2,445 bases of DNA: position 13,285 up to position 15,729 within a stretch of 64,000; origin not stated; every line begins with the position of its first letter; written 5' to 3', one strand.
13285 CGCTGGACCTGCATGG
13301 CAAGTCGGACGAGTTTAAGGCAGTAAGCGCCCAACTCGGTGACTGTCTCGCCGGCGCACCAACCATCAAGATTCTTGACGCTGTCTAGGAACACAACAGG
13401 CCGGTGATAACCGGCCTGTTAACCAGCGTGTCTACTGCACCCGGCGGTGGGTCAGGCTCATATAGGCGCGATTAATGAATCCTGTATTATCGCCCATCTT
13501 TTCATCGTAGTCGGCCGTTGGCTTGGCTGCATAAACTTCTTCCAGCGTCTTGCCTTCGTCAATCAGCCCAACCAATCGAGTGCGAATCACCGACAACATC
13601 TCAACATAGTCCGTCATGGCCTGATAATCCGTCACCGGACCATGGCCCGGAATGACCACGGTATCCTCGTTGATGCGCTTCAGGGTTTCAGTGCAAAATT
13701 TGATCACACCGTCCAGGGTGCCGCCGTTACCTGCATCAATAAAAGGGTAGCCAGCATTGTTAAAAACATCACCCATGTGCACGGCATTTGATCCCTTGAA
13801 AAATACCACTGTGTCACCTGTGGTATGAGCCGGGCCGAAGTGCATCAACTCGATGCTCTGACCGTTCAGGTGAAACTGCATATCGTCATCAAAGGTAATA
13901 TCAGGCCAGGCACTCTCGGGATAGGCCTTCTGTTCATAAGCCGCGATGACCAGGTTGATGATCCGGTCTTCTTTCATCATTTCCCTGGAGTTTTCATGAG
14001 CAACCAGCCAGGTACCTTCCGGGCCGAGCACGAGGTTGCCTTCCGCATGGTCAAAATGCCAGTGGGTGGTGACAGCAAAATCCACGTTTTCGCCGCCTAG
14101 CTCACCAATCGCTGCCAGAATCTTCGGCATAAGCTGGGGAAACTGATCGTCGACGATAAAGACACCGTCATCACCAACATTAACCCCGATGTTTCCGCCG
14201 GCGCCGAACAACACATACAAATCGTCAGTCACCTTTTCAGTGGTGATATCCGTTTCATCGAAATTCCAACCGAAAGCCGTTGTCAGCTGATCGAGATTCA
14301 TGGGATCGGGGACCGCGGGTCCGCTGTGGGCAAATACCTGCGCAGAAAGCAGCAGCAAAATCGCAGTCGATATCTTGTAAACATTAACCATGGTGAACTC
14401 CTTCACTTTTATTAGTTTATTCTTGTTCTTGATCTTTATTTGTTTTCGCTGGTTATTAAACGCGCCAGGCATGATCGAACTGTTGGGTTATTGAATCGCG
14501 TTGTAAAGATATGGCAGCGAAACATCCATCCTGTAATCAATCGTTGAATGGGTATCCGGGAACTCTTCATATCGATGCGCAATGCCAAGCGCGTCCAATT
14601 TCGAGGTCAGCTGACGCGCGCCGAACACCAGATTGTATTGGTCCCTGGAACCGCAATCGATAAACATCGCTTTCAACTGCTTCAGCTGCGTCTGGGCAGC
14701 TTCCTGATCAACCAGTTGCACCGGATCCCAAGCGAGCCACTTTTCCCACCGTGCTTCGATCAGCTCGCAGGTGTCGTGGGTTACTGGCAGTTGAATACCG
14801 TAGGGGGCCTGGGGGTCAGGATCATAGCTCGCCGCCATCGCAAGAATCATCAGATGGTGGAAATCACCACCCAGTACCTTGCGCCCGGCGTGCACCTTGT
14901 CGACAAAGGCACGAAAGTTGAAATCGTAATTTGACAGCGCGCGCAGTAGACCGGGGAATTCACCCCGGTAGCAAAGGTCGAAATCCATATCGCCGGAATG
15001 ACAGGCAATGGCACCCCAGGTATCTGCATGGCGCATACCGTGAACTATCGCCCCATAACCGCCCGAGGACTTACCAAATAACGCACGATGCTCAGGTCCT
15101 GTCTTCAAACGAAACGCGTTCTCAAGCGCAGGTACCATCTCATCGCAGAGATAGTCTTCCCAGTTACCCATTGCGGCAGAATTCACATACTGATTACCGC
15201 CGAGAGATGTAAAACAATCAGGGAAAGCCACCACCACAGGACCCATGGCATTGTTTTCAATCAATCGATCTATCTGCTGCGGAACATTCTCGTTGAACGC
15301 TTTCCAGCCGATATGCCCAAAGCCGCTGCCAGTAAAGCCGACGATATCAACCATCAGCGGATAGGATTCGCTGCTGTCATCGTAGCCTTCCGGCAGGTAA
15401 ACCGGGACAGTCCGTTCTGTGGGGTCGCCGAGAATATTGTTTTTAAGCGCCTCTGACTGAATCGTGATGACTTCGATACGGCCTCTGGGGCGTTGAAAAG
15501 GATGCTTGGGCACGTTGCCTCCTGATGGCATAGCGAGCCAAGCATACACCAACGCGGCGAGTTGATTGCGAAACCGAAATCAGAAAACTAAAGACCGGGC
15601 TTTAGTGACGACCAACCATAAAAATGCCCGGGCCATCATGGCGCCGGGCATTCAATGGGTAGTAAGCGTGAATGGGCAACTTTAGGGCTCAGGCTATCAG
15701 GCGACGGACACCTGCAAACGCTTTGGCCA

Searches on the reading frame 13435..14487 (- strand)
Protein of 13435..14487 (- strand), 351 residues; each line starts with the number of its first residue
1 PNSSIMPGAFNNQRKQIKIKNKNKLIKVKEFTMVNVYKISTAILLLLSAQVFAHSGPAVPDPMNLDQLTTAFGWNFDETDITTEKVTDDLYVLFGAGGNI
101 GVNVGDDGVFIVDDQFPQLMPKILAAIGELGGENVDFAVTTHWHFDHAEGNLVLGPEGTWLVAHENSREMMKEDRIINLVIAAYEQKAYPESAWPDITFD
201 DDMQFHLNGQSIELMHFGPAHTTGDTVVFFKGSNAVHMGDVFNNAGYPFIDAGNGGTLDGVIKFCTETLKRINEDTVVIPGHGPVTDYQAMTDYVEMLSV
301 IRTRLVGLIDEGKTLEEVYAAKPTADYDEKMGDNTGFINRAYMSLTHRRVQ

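Call 80: search_protein_families(library=pfam, proteins=[window:13435-14487:-], max_evalue=0.00001)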
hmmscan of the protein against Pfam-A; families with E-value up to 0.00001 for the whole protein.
window:13435-14487:- (351 aa): 1 family
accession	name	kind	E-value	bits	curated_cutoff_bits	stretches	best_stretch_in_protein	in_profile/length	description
PF00753.33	Lactamase_B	-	1e-11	45.6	22.7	1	105-282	13-196/196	Metallo-beta-lactamase superfamily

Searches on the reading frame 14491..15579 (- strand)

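Call 80: search_protein_families(library=pfam, proteins=[window:14491-15579:-], max_evalue=0.00001)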
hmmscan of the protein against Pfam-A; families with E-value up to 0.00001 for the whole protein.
window:14491-15579:- (363 aa): 1 family
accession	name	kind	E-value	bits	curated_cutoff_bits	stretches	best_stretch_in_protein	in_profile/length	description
PF00756.26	Esterase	-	1.7e-17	64.5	22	1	54-350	6-241/251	Putative esterase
